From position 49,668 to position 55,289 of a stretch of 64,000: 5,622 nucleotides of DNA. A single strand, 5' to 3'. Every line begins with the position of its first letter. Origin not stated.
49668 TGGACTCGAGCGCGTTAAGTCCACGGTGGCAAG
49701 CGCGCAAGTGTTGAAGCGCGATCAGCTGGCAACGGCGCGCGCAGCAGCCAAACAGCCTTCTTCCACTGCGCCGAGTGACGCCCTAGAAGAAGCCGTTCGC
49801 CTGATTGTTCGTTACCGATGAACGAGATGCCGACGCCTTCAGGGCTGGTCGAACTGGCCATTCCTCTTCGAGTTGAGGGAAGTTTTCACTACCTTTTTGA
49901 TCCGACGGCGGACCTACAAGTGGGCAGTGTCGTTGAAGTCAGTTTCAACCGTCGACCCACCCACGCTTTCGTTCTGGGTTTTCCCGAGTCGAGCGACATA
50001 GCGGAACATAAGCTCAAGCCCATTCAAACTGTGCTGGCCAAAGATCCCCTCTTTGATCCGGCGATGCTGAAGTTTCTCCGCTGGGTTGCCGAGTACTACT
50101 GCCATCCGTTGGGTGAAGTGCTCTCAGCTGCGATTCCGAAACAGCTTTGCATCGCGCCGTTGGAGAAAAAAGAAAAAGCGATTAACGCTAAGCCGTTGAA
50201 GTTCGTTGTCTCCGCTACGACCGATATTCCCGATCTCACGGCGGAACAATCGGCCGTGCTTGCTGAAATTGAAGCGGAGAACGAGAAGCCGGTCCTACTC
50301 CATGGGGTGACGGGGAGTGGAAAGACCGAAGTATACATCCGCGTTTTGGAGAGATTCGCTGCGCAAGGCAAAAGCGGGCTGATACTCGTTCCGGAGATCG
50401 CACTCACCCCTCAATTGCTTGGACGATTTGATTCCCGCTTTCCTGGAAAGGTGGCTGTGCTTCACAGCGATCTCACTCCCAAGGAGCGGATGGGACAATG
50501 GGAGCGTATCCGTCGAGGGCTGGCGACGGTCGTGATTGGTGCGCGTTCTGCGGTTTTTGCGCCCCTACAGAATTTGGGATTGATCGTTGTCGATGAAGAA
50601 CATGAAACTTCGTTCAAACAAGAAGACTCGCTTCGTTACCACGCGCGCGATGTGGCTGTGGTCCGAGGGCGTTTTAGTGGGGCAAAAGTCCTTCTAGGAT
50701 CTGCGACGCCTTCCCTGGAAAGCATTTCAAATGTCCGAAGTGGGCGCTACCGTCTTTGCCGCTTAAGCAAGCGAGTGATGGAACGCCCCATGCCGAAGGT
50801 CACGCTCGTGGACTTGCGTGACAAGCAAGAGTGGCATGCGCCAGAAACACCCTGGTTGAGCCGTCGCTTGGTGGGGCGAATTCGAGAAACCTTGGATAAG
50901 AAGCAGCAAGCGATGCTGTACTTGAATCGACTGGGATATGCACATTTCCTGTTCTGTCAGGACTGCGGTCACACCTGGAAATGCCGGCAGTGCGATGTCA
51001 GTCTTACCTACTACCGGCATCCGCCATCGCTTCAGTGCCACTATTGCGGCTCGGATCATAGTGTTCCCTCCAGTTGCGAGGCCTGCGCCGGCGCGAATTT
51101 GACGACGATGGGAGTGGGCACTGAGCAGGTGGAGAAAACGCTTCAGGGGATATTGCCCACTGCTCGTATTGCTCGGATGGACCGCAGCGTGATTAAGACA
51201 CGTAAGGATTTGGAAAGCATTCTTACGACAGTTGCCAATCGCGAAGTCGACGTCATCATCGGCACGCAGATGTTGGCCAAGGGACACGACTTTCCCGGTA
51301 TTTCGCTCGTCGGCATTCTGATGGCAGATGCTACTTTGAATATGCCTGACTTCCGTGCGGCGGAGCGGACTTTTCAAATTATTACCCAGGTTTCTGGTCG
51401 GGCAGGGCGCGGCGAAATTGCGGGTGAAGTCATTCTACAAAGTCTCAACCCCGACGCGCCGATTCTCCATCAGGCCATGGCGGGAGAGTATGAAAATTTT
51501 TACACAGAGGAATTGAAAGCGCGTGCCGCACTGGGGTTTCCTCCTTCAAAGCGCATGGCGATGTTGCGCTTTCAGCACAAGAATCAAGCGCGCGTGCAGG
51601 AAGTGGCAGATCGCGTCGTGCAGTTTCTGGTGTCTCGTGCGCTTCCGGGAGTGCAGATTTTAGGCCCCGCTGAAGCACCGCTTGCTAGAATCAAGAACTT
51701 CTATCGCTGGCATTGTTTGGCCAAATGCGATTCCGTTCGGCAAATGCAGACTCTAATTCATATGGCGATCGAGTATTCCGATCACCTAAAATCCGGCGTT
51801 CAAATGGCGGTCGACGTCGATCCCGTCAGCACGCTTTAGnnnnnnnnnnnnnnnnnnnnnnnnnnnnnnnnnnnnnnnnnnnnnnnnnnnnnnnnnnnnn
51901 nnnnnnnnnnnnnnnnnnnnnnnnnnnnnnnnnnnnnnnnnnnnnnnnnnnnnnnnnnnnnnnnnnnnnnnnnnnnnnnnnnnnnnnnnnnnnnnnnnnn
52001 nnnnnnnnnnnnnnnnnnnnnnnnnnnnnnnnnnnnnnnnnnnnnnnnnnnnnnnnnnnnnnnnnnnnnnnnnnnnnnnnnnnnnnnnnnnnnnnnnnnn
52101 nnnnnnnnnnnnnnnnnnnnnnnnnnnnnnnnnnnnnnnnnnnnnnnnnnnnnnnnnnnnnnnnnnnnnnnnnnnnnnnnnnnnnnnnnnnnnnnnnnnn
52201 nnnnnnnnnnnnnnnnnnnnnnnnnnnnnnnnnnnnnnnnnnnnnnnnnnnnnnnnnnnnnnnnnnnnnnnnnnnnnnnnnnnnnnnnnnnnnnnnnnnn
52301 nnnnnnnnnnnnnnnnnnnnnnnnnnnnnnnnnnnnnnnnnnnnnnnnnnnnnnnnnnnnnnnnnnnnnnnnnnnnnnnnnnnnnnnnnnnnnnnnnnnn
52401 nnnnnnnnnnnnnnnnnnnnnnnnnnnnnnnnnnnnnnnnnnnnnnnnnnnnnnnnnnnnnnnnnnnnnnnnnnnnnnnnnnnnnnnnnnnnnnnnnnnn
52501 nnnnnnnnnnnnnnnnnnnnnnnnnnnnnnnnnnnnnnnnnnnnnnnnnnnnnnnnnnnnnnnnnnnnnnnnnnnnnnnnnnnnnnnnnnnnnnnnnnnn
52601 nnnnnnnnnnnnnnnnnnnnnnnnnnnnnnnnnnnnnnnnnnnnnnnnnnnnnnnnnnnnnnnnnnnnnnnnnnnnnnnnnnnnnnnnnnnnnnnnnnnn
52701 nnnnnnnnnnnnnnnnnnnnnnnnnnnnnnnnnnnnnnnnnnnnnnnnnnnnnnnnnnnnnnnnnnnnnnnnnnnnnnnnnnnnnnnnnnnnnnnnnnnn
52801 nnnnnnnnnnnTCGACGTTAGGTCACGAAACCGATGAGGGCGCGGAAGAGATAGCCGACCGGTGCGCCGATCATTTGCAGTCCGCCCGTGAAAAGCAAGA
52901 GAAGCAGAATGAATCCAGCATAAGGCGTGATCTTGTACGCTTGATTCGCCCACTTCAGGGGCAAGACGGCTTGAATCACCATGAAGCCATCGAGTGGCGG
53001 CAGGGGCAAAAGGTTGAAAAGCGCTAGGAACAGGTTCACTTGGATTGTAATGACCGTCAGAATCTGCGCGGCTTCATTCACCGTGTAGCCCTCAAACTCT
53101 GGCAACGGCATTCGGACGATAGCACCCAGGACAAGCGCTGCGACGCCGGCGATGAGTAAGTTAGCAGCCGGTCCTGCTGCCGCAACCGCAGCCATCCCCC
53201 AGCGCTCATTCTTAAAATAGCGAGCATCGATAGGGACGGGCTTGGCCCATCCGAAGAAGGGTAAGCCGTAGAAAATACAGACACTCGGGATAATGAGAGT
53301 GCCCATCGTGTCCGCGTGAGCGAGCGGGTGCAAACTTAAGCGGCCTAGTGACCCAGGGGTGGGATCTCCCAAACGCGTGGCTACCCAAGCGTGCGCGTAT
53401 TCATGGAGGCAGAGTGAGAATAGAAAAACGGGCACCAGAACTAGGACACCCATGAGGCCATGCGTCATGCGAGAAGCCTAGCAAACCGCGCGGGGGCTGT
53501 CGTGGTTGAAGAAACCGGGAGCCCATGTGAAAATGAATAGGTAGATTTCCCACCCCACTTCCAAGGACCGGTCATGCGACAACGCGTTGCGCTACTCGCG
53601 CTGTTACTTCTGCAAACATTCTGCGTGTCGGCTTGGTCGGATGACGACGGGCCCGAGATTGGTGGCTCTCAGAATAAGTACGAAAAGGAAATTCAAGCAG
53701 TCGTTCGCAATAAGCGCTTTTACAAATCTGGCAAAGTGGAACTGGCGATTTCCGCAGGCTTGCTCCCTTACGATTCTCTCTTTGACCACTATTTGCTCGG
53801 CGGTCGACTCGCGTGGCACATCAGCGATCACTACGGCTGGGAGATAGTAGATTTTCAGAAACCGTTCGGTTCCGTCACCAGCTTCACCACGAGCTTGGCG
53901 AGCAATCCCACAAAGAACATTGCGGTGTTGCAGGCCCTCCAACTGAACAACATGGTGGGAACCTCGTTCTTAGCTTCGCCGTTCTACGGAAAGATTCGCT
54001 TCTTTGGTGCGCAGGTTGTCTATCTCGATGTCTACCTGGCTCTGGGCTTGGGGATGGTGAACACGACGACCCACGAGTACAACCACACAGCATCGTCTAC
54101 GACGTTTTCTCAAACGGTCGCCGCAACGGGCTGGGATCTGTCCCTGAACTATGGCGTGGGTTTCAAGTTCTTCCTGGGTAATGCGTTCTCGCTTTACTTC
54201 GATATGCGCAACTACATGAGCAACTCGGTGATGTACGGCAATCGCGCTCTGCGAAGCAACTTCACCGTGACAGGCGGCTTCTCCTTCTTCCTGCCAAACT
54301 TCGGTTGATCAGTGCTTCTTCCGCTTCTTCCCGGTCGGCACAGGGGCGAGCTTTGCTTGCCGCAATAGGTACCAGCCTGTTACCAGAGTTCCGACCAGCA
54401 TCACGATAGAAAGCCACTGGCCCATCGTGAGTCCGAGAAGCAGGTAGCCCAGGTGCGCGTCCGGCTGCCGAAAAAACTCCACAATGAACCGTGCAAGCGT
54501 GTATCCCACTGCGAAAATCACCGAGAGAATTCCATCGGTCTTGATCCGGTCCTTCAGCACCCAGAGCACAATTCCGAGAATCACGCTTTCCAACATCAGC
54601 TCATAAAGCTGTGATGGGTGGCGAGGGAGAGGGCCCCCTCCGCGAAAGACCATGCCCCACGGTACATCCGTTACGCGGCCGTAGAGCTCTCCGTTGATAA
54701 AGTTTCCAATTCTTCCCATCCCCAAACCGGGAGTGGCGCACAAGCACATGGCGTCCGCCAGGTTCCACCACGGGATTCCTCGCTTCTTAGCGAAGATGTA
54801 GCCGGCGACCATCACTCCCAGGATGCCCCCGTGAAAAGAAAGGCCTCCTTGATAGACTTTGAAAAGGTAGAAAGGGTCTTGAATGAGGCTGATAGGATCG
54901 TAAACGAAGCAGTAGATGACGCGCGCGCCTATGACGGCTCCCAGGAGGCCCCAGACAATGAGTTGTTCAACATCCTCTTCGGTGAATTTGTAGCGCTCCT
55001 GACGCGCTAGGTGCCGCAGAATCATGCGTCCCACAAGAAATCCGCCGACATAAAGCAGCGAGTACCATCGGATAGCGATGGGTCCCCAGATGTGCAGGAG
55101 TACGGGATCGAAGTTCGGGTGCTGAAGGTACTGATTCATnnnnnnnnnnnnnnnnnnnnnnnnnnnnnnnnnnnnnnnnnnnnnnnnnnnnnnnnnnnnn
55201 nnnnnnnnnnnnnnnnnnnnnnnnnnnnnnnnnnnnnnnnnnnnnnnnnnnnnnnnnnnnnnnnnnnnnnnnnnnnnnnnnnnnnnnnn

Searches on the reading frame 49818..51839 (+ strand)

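Call 15: search_protein_families(library=ncbifam, proteins=[window:49818-51839:+], max_evalue=0.001)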
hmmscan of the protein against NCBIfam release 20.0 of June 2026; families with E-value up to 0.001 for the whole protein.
window:49818-51839:+ (673 aa): 27 families (the best 25 are shown)
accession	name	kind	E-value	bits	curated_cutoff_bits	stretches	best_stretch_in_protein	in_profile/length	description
NF004066.1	PRK05580.1-3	equivalog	1.7e-217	724.4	813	2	128-671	241-787/788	primosomal protein N'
NF004067.0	PRK05580.1-4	equivalog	3.3e-201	670.5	763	2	130-671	195-735/737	primosomal protein N'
TIGR00595.1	priA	equivalog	7.9e-189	628.5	230.35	1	160-670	1-509/509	replication restart helicase PriA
NF004070.0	PRK05580.2-2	equivalog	1e-186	622.3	921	2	137-672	194-728/729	primosomal protein N'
NF004065.0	PRK05580.1-1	equivalog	2.1e-185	618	858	2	119-670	177-729/731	primosomal protein N'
NF004068.0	PRK05580.1-5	equivalog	8.3e-165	550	1249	1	119-669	238-791/795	primosomal protein N'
NF004071.0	PRK05580.2-3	equivalog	5.3e-158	527.2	1105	2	143-672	205-734/735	primosomal protein N'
NF004072.0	PRK05580.2-4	equivalog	1.6e-147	492.6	1030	1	24-671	17-646/648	primosomal protein N'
NF004069.0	PRK05580.2-1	equivalog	1.3e-142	476.3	767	1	27-671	18-610/612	primosomal protein N'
NF011453.0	PRK14873.1-3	equivalog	2.2e-52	178.1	812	1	31-649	41-633/653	primosome assembly protein PriA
NF011452.0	PRK14873.1-2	equivalog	5.2e-52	177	980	1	30-620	70-642/708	primosomal protein N'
NF011454.0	PRK14873.1-4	equivalog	2.1e-42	145.3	951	1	22-622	13-592/651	primosomal protein N'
NF011455.0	PRK14873.1-5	equivalog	1.3e-40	139.3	969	1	23-588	29-589/675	primosomal protein N'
NF011451.0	PRK14873.1-1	equivalog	2.8e-16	58.9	1147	1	207-446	281-528/764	primosome assembly protein PriA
TIGR00643.1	recG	equivalog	3.2e-16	59.2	659.4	1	139-298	235-396/629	ATP-dependent DNA helicase RecG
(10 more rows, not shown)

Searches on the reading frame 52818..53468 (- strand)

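Call 92: search_protein_families(library=pfam, proteins=[window:52818-53468:-], max_evalue=0.001)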
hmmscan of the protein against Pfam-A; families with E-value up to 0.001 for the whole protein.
window:52818-53468:- (216 aa): 1 family
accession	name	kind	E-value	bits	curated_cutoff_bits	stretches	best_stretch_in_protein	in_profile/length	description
PF02163.28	Peptidase_M50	-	2.3e-14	53.7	27.2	1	14-192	5-221/221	Peptidase family M50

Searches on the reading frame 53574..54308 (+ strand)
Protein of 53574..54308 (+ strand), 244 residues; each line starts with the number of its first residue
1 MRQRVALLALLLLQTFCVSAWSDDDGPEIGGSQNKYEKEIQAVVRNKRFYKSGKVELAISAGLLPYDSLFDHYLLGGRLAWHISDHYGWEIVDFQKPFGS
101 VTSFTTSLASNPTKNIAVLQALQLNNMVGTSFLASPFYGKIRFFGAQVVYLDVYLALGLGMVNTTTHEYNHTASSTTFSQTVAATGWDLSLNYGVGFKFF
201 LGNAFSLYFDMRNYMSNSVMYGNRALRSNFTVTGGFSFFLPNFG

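Call 15: search_protein_families(library=ncbifam, proteins=[window:53574-54308:+], max_evalue=0.001)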
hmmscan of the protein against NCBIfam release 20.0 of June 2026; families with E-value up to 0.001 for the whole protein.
window:53574-54308:+ (244 aa): 1 family
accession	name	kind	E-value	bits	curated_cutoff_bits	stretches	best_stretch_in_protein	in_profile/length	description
TIGR04565.1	OMP_myx_plus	subfamily_domain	4.8e-25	88.4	60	1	61-240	1-161/161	outer membrane beta-barrel domain-containing protein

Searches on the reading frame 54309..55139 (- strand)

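Call 15: search_protein_families(library=ncbifam, proteins=[window:54309-55139:-], max_evalue=0.001)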
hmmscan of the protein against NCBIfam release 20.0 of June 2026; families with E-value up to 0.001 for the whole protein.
window:54309-55139:- (276 aa): 8 families
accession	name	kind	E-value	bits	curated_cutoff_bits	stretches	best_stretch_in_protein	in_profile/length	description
TIGR00544.1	lgt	equivalog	1.3e-70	238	118.9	1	1-256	1-267/280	prolipoprotein diacylglyceryl transferase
NF000775.0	PRK00052.2-5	equivalog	1.1e-30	107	428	1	21-256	20-275/288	prolipoprotein diacylglyceryl transferase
NF000778.0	PRK00052.3-4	equivalog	3.6e-30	105.4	334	1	14-253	5-239/252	prolipoprotein diacylglyceryl transferase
NF000784.0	PRK00052.4-5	subfamily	1.3e-27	96.7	409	1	11-164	2-152/298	prolipoprotein diacylglyceryl transferase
NF000779.0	PRK00052.3-5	equivalog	8.7e-25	88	405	1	9-221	5-203/257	prolipoprotein diacylglyceryl transferase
NF009611.0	PRK13108.1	equivalog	6.4e-13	48.5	636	1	18-163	18-164/476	prolipoprotein diacylglyceryl transferase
NF000780.0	PRK00052.4-1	equivalog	1.3e-07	31.2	547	1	24-258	31-279/327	prolipoprotein diacylglyceryl transferase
NF000777.0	PRK00052.3-2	equivalog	1.3e-06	28.2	558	0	24-83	19-77/310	prolipoprotein diacylglyceryl transferase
